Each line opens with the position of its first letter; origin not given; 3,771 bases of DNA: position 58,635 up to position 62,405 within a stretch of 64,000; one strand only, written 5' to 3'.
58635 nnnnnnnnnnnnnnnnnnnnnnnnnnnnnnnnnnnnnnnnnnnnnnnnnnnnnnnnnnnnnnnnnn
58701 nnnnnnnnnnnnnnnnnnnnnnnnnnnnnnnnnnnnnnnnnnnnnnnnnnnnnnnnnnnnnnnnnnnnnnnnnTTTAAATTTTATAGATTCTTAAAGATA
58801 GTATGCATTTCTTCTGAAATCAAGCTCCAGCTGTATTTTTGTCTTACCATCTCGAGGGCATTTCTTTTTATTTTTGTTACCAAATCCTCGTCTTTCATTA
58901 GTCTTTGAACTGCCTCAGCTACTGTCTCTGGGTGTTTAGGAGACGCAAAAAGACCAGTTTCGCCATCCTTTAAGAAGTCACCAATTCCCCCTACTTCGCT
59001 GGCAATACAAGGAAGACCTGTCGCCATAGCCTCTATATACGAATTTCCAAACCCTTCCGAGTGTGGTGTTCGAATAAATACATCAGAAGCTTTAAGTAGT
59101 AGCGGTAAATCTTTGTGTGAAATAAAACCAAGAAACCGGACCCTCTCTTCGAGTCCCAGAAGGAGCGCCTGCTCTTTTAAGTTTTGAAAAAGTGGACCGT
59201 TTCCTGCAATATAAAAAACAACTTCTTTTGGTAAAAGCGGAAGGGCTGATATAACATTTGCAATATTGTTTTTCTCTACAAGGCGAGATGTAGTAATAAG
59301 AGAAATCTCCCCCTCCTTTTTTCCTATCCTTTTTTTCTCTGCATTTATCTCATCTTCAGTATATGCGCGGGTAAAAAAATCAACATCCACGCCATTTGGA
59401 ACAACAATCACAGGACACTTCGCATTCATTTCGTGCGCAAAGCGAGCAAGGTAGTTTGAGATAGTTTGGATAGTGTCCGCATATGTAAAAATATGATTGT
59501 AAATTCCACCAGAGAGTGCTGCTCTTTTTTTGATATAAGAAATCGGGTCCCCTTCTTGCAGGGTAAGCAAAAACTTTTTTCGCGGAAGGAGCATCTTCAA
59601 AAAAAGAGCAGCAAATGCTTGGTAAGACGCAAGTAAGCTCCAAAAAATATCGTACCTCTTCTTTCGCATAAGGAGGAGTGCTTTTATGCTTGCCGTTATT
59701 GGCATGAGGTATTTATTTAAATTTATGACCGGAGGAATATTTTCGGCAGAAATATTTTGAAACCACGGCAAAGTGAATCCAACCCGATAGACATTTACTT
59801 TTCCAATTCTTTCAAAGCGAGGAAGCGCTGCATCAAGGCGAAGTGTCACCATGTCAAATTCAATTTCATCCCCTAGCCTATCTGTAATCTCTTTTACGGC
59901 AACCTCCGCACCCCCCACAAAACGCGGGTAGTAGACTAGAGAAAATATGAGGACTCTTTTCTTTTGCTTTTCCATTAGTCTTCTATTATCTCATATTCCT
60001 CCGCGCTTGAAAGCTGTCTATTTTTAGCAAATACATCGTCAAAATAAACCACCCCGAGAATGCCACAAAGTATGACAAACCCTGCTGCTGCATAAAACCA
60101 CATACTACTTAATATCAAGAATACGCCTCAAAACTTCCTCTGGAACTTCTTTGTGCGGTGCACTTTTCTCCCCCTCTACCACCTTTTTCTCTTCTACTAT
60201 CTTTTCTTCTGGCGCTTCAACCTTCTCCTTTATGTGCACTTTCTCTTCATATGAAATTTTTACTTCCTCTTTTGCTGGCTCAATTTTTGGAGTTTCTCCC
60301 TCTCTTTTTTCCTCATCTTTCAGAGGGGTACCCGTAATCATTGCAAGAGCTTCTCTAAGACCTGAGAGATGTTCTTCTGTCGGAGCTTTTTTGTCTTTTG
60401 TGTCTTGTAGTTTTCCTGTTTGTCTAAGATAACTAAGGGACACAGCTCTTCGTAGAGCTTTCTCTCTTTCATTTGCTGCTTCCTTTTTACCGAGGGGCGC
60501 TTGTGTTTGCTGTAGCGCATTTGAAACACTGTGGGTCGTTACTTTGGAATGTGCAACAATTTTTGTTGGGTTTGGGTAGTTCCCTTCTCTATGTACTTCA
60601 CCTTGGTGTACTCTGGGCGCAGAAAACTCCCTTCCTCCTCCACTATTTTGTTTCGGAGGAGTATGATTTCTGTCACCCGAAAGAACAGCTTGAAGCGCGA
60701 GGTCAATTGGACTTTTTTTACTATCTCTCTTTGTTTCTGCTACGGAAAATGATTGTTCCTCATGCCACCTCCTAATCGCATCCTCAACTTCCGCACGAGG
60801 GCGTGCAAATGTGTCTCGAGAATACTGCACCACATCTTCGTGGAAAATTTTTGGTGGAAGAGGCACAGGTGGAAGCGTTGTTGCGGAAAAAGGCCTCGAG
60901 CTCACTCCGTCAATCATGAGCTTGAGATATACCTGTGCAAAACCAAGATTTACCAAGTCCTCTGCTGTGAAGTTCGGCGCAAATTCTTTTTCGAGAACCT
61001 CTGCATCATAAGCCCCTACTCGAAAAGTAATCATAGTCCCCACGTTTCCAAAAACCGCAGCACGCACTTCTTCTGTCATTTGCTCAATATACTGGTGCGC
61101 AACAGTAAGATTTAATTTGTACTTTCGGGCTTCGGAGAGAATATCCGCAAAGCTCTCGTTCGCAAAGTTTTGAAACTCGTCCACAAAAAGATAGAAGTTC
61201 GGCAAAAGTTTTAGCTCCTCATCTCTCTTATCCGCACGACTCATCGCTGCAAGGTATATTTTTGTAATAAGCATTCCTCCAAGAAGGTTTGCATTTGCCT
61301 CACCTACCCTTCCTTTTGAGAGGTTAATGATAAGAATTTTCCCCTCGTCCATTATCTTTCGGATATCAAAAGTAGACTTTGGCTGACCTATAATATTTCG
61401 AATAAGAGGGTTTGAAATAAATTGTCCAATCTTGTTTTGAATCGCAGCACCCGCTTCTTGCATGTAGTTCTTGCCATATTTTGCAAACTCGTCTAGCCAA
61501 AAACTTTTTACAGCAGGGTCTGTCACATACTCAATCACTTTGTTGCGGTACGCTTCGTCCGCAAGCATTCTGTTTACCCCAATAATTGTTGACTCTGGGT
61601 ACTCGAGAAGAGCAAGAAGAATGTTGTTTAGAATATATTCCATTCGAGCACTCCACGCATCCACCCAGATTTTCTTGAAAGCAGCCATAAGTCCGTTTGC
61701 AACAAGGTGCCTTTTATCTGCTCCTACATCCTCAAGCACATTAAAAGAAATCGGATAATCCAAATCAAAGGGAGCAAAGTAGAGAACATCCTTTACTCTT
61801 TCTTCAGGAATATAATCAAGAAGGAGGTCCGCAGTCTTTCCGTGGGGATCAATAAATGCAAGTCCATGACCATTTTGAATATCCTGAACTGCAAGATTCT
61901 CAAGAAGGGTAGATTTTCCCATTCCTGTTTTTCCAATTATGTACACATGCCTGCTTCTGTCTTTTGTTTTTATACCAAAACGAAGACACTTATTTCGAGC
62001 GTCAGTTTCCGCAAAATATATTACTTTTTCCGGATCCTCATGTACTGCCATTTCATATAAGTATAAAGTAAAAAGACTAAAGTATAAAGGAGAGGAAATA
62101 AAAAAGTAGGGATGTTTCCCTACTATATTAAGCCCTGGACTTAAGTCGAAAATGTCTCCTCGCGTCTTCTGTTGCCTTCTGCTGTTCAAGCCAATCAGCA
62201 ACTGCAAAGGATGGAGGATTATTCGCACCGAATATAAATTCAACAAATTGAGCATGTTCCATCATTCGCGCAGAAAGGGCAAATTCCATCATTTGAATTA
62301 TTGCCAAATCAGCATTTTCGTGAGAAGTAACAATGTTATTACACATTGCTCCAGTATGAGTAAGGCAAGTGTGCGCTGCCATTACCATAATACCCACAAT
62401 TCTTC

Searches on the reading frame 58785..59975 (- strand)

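Call 29: search_protein_families(library=pfam, proteins=[window:58785-59975:-])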
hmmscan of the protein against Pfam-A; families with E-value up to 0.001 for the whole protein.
window:58785-59975:- (397 aa): 6 families
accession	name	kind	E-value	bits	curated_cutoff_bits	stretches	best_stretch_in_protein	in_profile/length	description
PF00534.26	Glycos_transf_1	-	6.8e-41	140.1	26.4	1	211-374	3-170/172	Glycosyl transferases group 1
PF13692.12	Glyco_trans_1_4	-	7e-32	111.1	27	1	226-362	4-142/142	Glycosyl transferases group 1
PF13524.12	Glyco_trans_1_2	-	5e-12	46.4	25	1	250-389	13-141/144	Glycosyl transferase-like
PF13439.12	Glyco_transf_4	-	3.9e-11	43.7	28.5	1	20-199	1-169/170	Glycosyltransferase Family 4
PF20706.3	GT4-conflict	-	1e-06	28.4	26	1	289-383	274-378/385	Family 4 Glycosyltransferase in conflict systems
PF13579.12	Glyco_trans_4_4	-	2.8e-05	24.9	29.7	1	21-195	1-158/158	Glycosyl transferase 4-like domain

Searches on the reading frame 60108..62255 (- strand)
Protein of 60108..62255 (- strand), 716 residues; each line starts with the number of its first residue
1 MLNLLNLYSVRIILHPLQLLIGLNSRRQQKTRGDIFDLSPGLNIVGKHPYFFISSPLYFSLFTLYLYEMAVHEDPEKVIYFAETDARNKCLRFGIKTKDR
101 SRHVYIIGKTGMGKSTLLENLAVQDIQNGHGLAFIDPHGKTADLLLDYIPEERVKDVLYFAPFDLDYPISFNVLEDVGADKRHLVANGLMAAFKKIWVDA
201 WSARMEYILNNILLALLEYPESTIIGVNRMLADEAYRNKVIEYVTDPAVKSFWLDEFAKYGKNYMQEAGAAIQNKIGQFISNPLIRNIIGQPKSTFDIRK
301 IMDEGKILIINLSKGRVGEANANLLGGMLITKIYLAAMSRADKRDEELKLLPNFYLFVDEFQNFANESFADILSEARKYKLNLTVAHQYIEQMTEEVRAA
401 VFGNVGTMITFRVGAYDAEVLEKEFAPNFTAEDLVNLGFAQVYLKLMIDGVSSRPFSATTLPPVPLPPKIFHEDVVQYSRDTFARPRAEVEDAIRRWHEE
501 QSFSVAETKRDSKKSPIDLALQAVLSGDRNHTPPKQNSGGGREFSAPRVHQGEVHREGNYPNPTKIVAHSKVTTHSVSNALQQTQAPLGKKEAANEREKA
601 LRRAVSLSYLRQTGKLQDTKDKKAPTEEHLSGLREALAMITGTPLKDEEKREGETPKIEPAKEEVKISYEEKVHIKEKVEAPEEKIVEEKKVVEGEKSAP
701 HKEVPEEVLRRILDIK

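Call 29: search_protein_families(library=pfam, proteins=[window:60108-62255:-])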
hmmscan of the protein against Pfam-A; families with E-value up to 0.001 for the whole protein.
window:60108-62255:- (716 aa): 6 families
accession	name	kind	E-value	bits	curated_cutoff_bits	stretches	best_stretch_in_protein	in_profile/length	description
PF10412.15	TrwB_AAD_bind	-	2.7e-07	30.3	20.5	1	98-413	12-310/387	Type IV secretion-system coupling protein DNA-binding domain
PF02534.20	T4SS-DNA_transf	-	7.1e-07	28.9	20.1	1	101-395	44-346/468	Type IV secretory system Conjugative DNA transfer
PF01935.23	DUF87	-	3.4e-06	27.8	23.2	1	98-321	20-208/220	Helicase HerA, central domain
PF12696.13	TraG-D_C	-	1e-05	25.9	22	1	354-414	2-67/126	TraM recognition site of TraD and TraG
PF25199.1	nSTAND_NTPase5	-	0.00028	21.2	34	0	96-167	36-109/145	Novel STAND NTPase 5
PF13401.12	AAA_22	-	0.00033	21.4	27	0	100-143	4-48/130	AAA domain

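Call 81: find_encoding_contigs(protein=window:60108-62255:-, flank=10000, max_places=1)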
Protein window:60108-62255:- (716 aa): no gene with exactly this product is on record in the collection.
